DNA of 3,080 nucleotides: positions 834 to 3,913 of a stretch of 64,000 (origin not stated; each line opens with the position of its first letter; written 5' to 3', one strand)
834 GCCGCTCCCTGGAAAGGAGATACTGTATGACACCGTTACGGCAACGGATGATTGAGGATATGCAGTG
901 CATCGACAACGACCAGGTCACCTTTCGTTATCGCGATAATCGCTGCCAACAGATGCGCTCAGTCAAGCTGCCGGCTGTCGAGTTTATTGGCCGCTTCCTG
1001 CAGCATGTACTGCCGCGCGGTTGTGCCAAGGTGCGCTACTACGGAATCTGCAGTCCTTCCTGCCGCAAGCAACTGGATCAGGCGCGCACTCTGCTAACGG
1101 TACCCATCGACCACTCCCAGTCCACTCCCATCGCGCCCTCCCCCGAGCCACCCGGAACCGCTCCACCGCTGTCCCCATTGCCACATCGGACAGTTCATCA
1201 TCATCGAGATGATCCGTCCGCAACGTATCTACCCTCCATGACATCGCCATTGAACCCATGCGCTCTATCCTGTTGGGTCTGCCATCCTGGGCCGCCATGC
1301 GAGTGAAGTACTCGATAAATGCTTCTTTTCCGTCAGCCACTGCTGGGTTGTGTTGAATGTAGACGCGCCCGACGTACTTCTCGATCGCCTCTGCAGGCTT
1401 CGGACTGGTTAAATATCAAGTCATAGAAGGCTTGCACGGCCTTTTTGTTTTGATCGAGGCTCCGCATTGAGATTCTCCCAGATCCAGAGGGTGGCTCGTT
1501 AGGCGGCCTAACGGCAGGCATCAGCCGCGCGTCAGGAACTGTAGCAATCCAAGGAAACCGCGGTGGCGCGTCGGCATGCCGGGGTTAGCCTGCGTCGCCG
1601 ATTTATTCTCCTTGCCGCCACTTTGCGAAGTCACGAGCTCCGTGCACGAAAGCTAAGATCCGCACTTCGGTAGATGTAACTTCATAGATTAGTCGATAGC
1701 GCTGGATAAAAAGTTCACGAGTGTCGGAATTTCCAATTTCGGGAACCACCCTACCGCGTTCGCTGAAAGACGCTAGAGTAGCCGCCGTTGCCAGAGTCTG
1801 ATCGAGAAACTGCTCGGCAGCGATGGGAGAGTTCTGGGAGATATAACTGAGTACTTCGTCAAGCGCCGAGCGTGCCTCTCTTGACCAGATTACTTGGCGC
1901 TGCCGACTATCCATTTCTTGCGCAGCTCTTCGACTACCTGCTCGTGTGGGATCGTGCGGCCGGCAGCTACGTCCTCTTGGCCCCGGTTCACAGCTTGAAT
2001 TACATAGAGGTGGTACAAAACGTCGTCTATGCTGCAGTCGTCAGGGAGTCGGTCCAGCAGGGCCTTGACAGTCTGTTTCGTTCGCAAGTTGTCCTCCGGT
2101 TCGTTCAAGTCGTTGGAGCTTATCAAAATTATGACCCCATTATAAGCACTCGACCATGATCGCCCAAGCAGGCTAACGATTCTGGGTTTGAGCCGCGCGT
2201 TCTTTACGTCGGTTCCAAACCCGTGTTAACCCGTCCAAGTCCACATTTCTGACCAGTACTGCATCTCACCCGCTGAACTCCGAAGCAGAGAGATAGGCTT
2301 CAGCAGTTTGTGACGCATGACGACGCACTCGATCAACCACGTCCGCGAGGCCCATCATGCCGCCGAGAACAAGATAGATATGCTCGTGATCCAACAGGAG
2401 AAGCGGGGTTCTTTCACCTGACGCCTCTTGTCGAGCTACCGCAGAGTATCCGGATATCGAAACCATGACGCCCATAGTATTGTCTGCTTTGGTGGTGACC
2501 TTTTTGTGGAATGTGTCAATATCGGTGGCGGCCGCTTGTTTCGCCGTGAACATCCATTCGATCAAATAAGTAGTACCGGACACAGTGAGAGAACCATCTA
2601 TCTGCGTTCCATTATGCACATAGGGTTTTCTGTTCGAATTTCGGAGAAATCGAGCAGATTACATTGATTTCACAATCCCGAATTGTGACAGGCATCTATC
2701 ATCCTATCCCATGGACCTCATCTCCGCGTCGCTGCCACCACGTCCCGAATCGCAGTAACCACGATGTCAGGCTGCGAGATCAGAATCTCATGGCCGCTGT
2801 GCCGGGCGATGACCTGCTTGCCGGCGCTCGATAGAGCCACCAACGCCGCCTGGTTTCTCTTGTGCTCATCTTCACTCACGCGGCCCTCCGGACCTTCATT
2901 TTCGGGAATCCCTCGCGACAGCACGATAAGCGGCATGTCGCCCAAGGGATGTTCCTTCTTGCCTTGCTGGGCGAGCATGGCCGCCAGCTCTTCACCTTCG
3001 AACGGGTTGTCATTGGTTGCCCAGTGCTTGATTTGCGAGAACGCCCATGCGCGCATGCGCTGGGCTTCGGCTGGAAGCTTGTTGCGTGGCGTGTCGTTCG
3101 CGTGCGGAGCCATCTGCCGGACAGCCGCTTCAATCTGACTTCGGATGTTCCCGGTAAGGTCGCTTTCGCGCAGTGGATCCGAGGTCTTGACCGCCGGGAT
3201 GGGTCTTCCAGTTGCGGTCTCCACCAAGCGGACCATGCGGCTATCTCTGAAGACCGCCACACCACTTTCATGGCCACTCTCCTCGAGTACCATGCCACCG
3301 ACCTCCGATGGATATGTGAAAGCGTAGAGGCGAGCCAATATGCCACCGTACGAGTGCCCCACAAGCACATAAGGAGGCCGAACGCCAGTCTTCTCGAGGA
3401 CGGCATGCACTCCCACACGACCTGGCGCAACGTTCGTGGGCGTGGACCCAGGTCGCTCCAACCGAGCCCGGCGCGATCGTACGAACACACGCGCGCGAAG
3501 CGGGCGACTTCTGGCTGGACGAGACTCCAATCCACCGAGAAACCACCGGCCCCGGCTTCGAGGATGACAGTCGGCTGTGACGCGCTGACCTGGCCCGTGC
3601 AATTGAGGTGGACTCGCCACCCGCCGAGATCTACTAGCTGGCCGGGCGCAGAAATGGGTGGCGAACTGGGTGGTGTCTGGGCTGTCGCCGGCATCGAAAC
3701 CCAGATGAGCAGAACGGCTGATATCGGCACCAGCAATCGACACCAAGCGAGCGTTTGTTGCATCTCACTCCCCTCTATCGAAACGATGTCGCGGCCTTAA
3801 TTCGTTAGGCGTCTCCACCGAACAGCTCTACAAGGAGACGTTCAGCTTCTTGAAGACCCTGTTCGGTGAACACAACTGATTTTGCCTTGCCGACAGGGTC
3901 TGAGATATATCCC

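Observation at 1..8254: Degenerate chromosomal integron: intI remnant, attI, and an array of >=11 attC-bounded cassettes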

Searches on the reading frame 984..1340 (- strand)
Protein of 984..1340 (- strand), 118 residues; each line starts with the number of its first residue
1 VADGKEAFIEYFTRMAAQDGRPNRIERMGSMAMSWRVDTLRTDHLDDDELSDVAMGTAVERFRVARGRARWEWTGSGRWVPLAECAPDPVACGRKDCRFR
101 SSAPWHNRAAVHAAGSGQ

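Call 44: search_protein_families(library=pfam, max_evalue=0.01, proteins=[window:984-1340:-])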
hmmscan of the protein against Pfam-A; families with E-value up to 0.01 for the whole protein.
window:984-1340:- (118 aa): 0 families

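Call 80: search_protein_families(library=pfam, max_evalue=0.01, proteins=[window:984-1340:-])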
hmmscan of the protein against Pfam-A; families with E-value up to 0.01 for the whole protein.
window:984-1340:- (118 aa): 0 families

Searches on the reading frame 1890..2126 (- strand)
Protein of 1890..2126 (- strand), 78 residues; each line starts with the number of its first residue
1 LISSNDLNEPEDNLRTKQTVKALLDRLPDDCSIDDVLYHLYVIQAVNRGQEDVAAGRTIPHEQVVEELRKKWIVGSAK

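Call 6: search_protein_families(library=pfam, max_evalue=0.01, proteins=[window:1890-2126:-])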
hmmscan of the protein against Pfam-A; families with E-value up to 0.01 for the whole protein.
window:1890-2126:- (78 aa): 0 families

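Call 70: search_protein_families(library=pfam, max_evalue=0.1, proteins=[window:1890-2126:-])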
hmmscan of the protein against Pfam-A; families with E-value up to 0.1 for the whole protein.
window:1890-2126:- (78 aa): 0 families

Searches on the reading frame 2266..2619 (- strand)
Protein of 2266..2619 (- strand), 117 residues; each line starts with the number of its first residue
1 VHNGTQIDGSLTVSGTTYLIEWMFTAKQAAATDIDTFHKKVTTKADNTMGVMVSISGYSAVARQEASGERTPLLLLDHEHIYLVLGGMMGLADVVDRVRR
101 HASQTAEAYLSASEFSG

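Call 6: search_protein_families(library=pfam, max_evalue=0.01, proteins=[window:2266-2619:-])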
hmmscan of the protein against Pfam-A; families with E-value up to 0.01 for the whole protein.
window:2266-2619:- (117 aa): 0 families

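Call 70: search_protein_families(library=pfam, max_evalue=0.1, proteins=[window:2266-2619:-])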
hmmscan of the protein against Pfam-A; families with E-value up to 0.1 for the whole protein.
window:2266-2619:- (117 aa): 1 family
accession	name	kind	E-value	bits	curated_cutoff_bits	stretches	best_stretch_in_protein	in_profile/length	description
PF04471.18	Mrr_cat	-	0.014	15.9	21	1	17-81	49-111/115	Restriction endonuclease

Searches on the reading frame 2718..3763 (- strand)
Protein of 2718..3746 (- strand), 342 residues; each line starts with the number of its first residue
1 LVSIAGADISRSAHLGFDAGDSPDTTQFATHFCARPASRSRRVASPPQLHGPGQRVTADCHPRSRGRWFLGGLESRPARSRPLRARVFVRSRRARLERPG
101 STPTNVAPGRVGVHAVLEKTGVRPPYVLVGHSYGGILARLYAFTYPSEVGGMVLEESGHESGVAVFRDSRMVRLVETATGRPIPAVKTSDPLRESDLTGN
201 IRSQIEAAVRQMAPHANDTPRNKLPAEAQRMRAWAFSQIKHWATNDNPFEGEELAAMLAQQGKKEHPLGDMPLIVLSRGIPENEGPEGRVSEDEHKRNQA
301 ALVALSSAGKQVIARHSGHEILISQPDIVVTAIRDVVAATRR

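Call 6: search_protein_families(library=pfam, max_evalue=0.01, proteins=[window:2718-3746:-])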
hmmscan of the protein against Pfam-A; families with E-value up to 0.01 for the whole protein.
window:2718-3746:- (342 aa): 4 families
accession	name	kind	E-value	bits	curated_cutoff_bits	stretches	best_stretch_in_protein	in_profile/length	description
PF00561.26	Abhydrolase_1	-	1.7e-09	38.1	25.8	1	113-247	59-191/245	alpha/beta hydrolase fold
PF12697.13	Abhydrolase_6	-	2.2e-07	32.2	26.3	1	96-330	33-215/217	Alpha/beta hydrolase family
PF12146.15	Hydrolase_4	-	1.4e-05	24.9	27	1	121-203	73-154/239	Serine aminopeptidase, S33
PF07819.20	PGAP1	-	0.0061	16.8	24.3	0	127-159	94-129/233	PGAP1-like alpha/beta domain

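Call 80: search_protein_families(library=pfam, max_evalue=0.01, proteins=[window:2876-3763:-])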
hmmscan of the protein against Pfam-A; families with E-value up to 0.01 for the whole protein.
window:2876-3763:- (295 aa): 0 families
